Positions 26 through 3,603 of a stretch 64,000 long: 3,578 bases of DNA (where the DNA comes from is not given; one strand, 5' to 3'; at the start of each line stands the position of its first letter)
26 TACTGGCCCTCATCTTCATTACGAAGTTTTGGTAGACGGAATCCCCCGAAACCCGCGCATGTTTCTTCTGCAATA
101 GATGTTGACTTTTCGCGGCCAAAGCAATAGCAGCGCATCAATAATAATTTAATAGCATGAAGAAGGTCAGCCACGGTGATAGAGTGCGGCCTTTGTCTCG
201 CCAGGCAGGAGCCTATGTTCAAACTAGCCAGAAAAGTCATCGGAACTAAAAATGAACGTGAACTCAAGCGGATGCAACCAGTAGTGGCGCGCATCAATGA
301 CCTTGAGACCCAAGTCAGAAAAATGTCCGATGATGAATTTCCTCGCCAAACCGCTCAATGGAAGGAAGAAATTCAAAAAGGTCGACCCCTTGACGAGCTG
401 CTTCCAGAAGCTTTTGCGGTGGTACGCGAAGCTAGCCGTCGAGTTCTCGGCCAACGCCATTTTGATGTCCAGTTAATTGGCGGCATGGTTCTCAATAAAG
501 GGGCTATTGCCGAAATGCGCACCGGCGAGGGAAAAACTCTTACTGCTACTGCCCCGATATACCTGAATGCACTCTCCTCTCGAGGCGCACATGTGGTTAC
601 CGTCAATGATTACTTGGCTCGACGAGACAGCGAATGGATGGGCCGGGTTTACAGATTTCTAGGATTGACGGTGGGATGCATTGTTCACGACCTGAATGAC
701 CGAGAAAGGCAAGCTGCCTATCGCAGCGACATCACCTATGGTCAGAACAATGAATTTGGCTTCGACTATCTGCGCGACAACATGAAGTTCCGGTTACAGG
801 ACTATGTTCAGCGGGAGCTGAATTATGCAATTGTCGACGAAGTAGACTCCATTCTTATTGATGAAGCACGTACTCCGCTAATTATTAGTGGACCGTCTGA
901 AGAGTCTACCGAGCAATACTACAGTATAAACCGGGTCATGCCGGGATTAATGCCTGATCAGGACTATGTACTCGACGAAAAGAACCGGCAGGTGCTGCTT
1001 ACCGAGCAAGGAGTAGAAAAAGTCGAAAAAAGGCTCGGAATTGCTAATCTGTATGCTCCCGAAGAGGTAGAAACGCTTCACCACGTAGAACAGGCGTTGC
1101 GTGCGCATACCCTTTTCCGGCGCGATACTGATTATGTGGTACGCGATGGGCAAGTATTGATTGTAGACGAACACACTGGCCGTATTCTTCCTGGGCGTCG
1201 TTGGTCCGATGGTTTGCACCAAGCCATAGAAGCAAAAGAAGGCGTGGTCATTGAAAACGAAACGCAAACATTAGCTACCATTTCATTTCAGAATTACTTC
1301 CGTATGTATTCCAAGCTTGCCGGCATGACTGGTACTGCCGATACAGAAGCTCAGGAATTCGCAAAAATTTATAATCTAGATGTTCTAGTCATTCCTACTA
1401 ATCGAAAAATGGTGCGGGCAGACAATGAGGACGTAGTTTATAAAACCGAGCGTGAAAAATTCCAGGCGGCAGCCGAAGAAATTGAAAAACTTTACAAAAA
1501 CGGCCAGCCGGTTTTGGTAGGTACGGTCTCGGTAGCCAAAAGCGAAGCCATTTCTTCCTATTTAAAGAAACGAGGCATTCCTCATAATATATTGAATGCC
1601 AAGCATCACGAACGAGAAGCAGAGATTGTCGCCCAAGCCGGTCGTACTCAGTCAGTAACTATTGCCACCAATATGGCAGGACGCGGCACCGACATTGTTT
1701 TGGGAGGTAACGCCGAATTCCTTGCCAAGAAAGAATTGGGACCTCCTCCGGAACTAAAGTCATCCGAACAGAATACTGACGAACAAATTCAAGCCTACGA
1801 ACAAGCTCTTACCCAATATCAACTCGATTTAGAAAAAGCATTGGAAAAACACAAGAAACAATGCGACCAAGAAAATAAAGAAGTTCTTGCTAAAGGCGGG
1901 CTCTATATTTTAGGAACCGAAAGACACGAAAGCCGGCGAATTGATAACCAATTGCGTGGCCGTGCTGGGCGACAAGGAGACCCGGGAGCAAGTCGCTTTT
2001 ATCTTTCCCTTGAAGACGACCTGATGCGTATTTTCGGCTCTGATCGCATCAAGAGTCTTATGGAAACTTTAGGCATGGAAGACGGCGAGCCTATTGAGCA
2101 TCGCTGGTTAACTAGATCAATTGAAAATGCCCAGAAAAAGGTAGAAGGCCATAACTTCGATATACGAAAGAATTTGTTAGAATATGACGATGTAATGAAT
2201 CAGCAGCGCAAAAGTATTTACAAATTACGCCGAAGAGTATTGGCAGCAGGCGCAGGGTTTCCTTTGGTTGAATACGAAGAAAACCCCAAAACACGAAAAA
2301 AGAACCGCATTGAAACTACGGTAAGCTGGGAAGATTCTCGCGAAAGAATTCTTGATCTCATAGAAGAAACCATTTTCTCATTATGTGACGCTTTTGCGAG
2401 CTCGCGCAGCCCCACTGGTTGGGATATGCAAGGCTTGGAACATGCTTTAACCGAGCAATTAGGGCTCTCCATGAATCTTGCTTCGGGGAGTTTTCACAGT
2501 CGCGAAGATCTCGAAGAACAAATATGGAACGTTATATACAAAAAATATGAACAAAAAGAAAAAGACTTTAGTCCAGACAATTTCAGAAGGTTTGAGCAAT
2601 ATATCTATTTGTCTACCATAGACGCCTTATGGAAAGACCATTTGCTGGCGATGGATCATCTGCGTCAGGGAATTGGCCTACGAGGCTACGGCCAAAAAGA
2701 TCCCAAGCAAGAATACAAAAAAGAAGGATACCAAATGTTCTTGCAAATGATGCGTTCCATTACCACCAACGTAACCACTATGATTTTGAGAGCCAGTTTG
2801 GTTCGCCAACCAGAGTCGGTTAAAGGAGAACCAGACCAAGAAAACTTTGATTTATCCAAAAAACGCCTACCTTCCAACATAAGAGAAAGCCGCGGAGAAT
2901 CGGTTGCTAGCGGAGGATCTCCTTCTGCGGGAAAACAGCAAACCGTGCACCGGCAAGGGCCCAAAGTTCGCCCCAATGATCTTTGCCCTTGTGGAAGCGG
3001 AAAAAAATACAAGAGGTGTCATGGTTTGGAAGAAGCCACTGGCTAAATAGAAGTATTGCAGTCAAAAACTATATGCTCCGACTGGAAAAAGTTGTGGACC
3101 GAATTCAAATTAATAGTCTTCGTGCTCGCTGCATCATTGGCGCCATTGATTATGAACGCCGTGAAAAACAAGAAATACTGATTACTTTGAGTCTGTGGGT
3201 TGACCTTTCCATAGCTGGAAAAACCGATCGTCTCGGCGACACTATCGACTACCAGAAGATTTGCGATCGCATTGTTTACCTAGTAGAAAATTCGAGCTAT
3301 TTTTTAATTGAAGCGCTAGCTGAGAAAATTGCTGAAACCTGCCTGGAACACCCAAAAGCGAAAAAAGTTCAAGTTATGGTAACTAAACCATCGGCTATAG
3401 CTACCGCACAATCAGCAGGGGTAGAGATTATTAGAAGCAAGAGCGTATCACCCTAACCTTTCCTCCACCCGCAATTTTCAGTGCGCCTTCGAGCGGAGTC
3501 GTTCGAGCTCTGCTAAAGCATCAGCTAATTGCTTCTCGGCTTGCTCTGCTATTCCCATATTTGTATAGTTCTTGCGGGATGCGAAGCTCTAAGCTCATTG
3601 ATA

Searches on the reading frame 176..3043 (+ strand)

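Call 6: search_protein_families(library=pfam, proteins=[window:176-3043:+], max_evalue=1)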
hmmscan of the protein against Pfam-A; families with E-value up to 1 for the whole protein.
window:176-3043:+ (956 aa): 8 families
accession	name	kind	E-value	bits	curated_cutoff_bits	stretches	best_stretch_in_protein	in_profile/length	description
PF07517.20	SecA_DEAD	-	2.7e-129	431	24.6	1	19-395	2-289/290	SecA DEAD-like domain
PF21090.3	P-loop_SecA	-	4.4e-94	314.3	27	1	412-637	2-205/205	SecA P-loop domain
PF07516.18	SecA_SW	-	1.4e-64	218.3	26.7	1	639-873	1-199/200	SecA Wing and Scaffold domain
PF01043.26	SecA_PP_bind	-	4.3e-44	150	23.5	1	244-352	2-110/110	SecA preprotein cross-linking domain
PF02810.21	SEC-C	-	2.8e-09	37.1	20.4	1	934-950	2-18/19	SEC-C motif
PF00270.35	DEAD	-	6.2e-05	23.2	26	1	107-228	14-131/167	DEAD/DEAH box helicase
PF00271.37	Helicase_C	-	0.024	15.3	23.5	1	429-507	3-81/110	Helicase conserved C-terminal domain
PF04851.21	ResIII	-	0.045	14.1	22.5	1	106-165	22-80/164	Type III restriction enzyme, res subunit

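Call 7: search_protein_families(library=ncbifam, proteins=[window:176-3043:+], max_evalue=1)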
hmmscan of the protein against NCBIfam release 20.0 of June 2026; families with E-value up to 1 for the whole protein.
window:176-3043:+ (956 aa): 17 families
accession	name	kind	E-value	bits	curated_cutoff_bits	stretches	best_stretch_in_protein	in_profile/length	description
NF009538.1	PRK12904.1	equivalog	0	1231.6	814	2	18-691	2-650/814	preprotein translocase subunit SecA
TIGR00963.1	secA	equivalog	0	1132.6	800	2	40-691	1-634/787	preprotein translocase subunit SecA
NF009536.0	PRK12901.1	equivalog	1.3e-286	954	1493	7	280-512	471-702/1118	preprotein translocase subunit SecA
NF006630.0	PRK09200.1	subfamily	1.3e-280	933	862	2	20-512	4-497/789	preprotein translocase subunit SecA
TIGR04397.1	SecA2_Bac_anthr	exception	6.9e-276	917.3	1085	3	19-514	2-497/774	accessory Sec system translocase SecA2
TIGR03714.1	secA2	equivalog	1.4e-218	727.9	930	3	26-512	2-493/762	accessory Sec system translocase SecA2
NF012136.0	SecA2_Lm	equivalog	2.2e-207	690.7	1100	2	30-512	11-492/776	accessory Sec system translocase SecA2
TIGR04221.1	SecA2_Mycobac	equivalog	9.7e-188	625.9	725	3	18-514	5-496/762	accessory Sec system translocase SecA2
NF004088.0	PRK05590.1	equivalog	7.4e-08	32.9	140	1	921-950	136-164/166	hypothetical protein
NF002449.0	PRK01617.1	equivalog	0.00035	21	141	1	929-950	132-153/154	hypothetical protein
NF007704.0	PRK10396.1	equivalog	0.0017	18.3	149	1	921-948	192-218/221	hypothetical protein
TIGR04102.1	SWIM_PBPRA1643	hypoth_equivalog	0.0022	18.4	68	1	921-949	80-107/108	PBPRA1643 family SWIM/SEC-C metal-binding motif protein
NF008744.0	PRK11776.1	equivalog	0.005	15.5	524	1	410-507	210-308/460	ATP-dependent RNA helicase DbpA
NF002592.0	PRK02250.1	equivalog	0.0053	16.9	158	1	930-950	147-167/167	hypothetical protein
NF047341.1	lactose_RbsR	equivalog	0.025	13.9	382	1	421-504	96-178/331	ribose utilization transcriptional repressor RbsR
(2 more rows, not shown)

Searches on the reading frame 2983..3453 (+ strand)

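Call 6: search_protein_families(library=pfam, proteins=[window:2983-3453:+], max_evalue=1)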
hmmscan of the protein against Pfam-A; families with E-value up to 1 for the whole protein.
window:2983-3453:+ (157 aa): 2 families
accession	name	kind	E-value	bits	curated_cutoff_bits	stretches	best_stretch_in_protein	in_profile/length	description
PF02152.23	FolB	-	1.6e-32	112.8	31.8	1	41-149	1-112/113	Dihydroneopterin aldolase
PF18817.7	HEAT_UF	-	0.017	16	30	0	104-139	10-43/45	Repeat of uncharacterized protein PH0542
